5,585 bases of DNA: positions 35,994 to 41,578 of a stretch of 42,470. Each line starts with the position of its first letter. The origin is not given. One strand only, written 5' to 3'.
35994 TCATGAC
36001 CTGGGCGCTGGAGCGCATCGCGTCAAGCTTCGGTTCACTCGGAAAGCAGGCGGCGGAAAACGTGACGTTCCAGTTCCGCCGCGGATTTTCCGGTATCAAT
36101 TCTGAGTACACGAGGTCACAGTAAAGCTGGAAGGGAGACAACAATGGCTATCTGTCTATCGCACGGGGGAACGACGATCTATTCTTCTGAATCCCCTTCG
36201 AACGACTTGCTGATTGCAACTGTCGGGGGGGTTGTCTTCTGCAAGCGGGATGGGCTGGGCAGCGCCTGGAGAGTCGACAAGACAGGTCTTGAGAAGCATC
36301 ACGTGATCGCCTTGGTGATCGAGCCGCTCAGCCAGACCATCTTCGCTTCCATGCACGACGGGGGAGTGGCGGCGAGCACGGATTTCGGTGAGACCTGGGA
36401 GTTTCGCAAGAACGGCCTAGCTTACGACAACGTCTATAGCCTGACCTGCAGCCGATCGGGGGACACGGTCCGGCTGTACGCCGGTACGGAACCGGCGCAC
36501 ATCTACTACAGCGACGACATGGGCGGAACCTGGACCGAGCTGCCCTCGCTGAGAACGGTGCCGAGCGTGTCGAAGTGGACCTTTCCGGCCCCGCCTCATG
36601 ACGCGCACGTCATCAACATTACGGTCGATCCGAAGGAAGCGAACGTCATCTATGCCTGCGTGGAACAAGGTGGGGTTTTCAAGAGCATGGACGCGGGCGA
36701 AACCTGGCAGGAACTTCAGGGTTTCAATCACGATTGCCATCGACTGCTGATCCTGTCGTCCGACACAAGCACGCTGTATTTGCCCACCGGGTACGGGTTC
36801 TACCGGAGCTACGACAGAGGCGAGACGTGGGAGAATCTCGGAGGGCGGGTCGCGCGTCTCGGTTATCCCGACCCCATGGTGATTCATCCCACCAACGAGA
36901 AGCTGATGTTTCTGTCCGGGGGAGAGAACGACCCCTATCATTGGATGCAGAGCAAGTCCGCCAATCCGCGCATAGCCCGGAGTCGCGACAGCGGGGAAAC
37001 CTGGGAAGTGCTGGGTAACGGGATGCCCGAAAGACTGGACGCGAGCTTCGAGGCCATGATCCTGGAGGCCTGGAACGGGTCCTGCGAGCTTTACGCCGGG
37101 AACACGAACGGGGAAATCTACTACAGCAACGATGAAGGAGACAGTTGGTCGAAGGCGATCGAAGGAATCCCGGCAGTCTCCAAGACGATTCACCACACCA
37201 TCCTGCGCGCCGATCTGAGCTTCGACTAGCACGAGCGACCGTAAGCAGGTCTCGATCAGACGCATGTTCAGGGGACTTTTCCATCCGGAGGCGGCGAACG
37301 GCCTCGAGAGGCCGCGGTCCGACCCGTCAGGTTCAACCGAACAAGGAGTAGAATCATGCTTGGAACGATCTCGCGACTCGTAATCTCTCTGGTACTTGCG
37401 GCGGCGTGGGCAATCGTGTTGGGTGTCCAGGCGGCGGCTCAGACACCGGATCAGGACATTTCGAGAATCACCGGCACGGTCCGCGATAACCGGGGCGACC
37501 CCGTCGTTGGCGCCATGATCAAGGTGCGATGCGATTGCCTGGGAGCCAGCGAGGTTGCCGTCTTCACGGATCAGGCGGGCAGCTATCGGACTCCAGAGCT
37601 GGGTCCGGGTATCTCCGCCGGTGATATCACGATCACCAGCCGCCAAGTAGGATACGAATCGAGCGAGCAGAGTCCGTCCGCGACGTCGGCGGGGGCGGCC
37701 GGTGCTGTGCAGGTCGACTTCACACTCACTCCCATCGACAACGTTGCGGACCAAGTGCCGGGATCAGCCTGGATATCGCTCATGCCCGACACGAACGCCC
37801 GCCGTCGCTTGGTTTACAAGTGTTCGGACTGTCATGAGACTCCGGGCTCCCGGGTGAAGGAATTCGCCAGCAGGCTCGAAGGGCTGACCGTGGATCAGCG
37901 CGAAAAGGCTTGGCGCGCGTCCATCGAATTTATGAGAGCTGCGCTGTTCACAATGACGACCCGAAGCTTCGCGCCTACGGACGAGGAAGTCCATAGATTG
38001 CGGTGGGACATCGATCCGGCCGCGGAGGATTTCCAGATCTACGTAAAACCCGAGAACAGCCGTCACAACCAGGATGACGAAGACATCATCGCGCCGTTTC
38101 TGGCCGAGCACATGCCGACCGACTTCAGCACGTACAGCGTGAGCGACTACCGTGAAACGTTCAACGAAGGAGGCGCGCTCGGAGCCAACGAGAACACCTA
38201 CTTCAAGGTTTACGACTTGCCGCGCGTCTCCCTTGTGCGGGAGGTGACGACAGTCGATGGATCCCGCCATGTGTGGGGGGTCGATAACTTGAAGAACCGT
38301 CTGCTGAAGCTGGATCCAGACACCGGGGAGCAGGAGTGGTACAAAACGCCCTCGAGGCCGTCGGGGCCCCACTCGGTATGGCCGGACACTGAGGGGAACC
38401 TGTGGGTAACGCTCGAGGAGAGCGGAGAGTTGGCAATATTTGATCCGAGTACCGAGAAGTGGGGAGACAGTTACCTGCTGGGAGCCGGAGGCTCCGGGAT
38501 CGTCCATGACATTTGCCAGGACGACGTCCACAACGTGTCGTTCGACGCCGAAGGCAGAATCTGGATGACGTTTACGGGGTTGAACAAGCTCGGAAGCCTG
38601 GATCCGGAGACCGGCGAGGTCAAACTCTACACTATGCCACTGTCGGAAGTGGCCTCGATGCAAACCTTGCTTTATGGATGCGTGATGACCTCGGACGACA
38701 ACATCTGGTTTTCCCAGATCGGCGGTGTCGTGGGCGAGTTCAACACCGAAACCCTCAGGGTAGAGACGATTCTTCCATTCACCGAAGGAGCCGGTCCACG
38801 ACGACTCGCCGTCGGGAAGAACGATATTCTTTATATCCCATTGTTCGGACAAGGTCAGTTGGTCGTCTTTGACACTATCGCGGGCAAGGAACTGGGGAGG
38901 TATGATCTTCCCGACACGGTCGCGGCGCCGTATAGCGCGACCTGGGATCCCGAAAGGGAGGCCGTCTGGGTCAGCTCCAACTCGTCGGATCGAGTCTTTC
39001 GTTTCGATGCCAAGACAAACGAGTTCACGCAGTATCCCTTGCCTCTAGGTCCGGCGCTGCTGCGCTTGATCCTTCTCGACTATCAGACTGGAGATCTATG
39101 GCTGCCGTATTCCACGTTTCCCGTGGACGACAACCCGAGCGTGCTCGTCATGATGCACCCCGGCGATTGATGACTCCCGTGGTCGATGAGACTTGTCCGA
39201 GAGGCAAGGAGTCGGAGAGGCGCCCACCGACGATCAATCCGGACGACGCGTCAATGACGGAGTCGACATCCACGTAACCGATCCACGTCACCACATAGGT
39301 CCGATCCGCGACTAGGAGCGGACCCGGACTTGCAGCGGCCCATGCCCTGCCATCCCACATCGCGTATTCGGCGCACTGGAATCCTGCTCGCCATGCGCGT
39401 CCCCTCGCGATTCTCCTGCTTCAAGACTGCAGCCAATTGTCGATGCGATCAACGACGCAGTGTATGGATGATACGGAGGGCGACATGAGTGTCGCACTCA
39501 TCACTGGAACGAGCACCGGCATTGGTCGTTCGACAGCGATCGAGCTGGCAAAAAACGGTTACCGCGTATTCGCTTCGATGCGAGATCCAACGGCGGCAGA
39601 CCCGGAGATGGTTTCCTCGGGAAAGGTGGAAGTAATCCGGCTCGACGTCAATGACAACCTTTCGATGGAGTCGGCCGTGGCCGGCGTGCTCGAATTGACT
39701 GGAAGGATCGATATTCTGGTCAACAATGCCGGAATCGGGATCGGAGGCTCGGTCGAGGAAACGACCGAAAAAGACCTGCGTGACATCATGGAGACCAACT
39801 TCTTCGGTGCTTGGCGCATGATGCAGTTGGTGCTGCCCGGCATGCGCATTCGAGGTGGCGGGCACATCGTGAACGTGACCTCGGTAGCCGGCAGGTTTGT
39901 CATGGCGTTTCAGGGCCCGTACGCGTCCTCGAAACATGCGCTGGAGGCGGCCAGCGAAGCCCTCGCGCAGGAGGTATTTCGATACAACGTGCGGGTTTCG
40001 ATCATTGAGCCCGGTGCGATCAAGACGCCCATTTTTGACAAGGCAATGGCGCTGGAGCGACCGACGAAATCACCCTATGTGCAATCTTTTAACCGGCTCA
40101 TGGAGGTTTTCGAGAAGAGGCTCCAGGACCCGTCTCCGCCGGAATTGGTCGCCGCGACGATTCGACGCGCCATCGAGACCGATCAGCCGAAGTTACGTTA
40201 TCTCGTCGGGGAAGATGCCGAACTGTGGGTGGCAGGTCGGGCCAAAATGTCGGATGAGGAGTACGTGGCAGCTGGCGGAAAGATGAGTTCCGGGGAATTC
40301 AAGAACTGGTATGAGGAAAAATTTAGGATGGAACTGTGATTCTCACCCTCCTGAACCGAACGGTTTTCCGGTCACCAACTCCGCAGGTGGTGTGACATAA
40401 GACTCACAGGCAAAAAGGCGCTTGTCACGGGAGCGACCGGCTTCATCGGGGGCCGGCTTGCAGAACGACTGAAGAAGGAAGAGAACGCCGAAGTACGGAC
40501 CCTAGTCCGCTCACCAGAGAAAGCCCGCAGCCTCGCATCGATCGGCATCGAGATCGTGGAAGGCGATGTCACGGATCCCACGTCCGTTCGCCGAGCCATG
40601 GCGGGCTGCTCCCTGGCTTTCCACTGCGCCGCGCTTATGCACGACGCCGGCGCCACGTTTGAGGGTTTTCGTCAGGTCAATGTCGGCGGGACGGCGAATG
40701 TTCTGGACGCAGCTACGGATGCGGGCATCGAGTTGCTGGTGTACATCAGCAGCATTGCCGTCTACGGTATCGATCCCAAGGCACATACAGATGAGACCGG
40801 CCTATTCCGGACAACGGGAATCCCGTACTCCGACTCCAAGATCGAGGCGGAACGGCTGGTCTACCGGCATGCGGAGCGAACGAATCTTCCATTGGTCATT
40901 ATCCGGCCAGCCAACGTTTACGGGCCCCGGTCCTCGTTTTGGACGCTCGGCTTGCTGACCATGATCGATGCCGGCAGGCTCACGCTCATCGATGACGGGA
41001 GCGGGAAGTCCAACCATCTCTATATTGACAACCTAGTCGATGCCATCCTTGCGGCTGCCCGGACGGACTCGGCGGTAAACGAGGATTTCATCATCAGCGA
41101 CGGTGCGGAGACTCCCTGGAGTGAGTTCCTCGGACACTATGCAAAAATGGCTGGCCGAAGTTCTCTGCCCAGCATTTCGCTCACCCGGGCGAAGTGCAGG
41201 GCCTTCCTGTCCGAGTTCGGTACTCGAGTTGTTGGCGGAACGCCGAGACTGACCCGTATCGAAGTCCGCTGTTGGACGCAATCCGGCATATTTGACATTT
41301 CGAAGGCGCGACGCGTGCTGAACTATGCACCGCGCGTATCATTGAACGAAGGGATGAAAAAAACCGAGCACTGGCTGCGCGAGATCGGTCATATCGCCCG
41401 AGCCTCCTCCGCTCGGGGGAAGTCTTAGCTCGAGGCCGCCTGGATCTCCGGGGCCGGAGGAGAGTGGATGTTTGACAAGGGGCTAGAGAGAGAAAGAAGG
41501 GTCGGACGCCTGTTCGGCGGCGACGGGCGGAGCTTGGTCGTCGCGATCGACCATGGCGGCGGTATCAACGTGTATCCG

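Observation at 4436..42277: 38-kb strictly co-directional 31-locus array headed by a specialised NusG paralog, with no conventional regulator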

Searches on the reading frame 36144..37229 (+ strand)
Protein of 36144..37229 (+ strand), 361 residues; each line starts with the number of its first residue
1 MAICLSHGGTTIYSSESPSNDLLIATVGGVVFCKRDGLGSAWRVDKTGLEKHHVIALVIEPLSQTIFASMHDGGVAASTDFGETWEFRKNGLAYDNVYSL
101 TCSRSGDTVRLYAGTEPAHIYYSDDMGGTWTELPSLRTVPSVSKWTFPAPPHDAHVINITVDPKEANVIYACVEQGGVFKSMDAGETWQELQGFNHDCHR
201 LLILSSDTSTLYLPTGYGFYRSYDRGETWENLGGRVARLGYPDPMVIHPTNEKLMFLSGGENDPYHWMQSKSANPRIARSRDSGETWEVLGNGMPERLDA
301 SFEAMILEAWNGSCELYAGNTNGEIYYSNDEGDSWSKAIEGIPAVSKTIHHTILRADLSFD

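Call 7: search_protein_families(library=pfam, proteins=[window:36144-37229:+])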
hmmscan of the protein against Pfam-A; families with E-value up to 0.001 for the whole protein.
window:36144-37229:+ (361 aa): 8 families
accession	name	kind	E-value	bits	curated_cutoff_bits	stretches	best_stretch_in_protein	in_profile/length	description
PF15902.12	Sortilin-Vps10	-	8.2e-16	58.3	33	1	178-291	3-113/446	Sortilin, neurotensin receptor 3,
PF02012.26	BNR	-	5.5e-13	47.2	27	0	121-131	1-11/12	BNR/Asp-box repeat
PF14870.12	PSII_BNR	-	6.8e-08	32.5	27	0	75-189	40-138/303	Photosynthesis system II assembly factor YCF48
PF19755.4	DUF6242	-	6.2e-06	26.7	29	0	263-335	154-217/217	Domain of unknown function (DUF6242)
PF13088.12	BNR_2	-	3.6e-05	23.7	31.4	0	220-338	85-201/277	BNR repeat-like domain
PF13810.12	DUF4185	-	8.3e-05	22.4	39.5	0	266-292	121-144/309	Domain of unknown function (DUF4185)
PF13859.12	BNR_3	-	0.00027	20.9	27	0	277-346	153-221/308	BNR repeat-like domain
PF15899.11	BNR_6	-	0.00076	19.8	27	0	220-231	2-13/14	BNR-Asp box repeat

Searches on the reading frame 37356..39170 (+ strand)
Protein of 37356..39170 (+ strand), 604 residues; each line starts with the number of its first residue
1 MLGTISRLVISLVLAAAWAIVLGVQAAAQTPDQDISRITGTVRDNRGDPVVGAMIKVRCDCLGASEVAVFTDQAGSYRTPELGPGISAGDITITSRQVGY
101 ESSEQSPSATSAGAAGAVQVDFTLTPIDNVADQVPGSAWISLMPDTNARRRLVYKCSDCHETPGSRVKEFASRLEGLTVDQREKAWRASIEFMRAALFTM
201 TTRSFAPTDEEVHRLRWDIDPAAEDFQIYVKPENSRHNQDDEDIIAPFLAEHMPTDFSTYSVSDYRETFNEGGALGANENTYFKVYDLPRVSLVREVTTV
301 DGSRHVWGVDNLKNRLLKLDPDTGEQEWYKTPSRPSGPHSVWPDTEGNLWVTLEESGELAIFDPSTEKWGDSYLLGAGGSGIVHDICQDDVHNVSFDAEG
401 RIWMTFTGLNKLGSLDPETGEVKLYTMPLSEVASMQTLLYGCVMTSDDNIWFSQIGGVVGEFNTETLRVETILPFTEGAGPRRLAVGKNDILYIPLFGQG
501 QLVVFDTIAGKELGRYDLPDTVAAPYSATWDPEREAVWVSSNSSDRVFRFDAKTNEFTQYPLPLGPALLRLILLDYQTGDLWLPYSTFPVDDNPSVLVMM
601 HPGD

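Call 7: search_protein_families(library=pfam, proteins=[window:37356-39170:+])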
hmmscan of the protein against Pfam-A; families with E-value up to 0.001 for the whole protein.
window:37356-39170:+ (604 aa): 5 families
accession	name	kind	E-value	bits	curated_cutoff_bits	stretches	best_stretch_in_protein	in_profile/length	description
PF24684.1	Vgb_lyase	-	1.9e-16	60.2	50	1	396-564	104-262/290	Virginiamycin B lyase family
PF08450.18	SGL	-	2.4e-09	37.6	26.3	0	303-369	11-72/246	SMP-30/Gluconolactonase/LRE-like region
PF13620.12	CarboxypepD_reg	-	7.5e-09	36.3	32.3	1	38-125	2-82/82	Carboxypeptidase regulatory-like domain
PF21959.2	DUF6923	-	5.1e-05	23.6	27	0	304-359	142-198/234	Repeat of unknown function (DUF6923)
PF13360.13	PQQ_2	-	0.00035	20.7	27.6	0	312-366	81-137/233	Outer membrane protein assembly factor BamB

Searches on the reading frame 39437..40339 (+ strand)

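Call 7: search_protein_families(library=pfam, proteins=[window:39437-40339:+])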
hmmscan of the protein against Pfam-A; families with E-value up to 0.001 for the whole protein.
window:39437-40339:+ (300 aa): 6 families
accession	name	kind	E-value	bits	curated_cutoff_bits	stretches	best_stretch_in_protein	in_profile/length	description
PF00106.31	adh_short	-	6.4e-50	169.8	26.6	1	19-202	2-189/195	short chain dehydrogenase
PF13561.12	adh_short_C2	-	4.9e-39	134.7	27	1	27-203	6-184/236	Enoyl-(Acyl carrier protein) reductase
PF08659.16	KR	-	3e-12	47.3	22.6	1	19-178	2-165/180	KR domain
PF05368.20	NmrA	-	5.1e-06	26.7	27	1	21-84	6-70/298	NmrA-like family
PF01370.27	Epimerase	-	3.5e-05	23.8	20.9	1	20-180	1-160/240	NAD dependent epimerase/dehydratase family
PF13460.12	NAD_binding_10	-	4.8e-05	23.7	27.2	1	26-150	3-99/184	NAD(P)H-binding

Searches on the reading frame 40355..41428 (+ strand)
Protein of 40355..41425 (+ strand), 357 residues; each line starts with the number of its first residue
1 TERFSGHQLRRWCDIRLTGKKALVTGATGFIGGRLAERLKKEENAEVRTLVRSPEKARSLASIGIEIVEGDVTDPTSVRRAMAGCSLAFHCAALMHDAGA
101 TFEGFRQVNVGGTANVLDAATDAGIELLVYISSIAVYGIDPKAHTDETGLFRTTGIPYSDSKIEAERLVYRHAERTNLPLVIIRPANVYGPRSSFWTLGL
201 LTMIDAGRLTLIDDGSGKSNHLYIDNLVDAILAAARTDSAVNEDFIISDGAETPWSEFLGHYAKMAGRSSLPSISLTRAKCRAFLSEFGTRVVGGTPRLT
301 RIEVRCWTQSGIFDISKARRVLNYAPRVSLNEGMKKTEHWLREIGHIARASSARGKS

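Call 7: search_protein_families(library=pfam, proteins=[window:40556-41428:+])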
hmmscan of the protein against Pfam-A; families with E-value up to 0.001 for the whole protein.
window:40556-41428:+ (290 aa): 7 families
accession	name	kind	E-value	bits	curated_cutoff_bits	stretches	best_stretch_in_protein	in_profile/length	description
PF01370.27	Epimerase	-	3.7e-28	99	20.9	1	2-178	47-237/240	NAD dependent epimerase/dehydratase family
PF01073.25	3Beta_HSD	-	1.1e-25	90.7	22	1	2-182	51-250/280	3-beta hydroxysteroid dehydrogenase/isomerase family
PF16363.11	GDP_Man_Dehyd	-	1.5e-19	71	27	1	2-270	58-332/332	GDP-mannose 4,6 dehydratase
PF07993.18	NAD_binding_4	-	1.7e-14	54.1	20.1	1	9-127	80-213/258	Male sterility protein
PF13460.12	NAD_binding_10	-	2.4e-10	41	27.2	1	2-121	45-146/184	NAD(P)H-binding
PF04321.23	RmlD_sub_bind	-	7e-07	29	27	1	3-170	35-199/287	RmlD substrate binding domain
PF02719.21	Polysacc_synt_2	-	9.5e-06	25.4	20.2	1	3-66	61-128/293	Polysaccharide biosynthesis protein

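Call 87: search_protein_families(library=pfam, max_evalue=1, proteins=[window:40355-41425:+])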
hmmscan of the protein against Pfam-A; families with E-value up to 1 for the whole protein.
window:40355-41425:+ (357 aa): 13 families
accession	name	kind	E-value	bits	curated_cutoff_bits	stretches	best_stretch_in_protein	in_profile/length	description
PF01370.27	Epimerase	-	2.8e-40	138.7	20.9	1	22-245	1-237/240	NAD dependent epimerase/dehydratase family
PF01073.25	3Beta_HSD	-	7.6e-34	117.5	22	1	23-237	1-231/280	3-beta hydroxysteroid dehydrogenase/isomerase family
PF16363.11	GDP_Man_Dehyd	-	8.7e-27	94.9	27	1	23-337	1-332/332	GDP-mannose 4,6 dehydratase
PF13460.12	NAD_binding_10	-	3e-24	86.3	27.2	1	26-188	1-146/184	NAD(P)H-binding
PF07993.18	NAD_binding_4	-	3.2e-20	72.8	20.1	1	24-194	1-213/258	Male sterility protein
PF05368.20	NmrA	-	3.6e-13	50.2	27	1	20-132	3-106/298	NmrA-like family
PF04321.23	RmlD_sub_bind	-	1.7e-11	44.2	27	1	21-237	2-199/287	RmlD substrate binding domain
PF02719.21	Polysacc_synt_2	-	5.4e-10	39.4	20.2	1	23-133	2-128/293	Polysaccharide biosynthesis protein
PF08659.16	KR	-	5.2e-05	23.7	22.6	1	23-135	4-138/180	KR domain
PF02254.24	TrkA_N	-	7.7e-05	23.4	23.8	1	29-83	7-60/116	TrkA-N domain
PF00106.31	adh_short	-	0.00035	20.6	26.6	1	20-87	1-73/195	short chain dehydrogenase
PF01118.30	Semialdhyde_dh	-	0.012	16.5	26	1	23-92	3-74/121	Semialdehyde dehydrogenase, NAD binding domain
PF03807.23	F420_oxidored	-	0.22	12.6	21.6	1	28-70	7-51/94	NADP oxidoreductase coenzyme F420-dependent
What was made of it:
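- Checked: The epimerase frame is open from 40355 and covers the whole Pfam profile, but no ATG/GTG/TTG start lies before 40556 (call 87).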
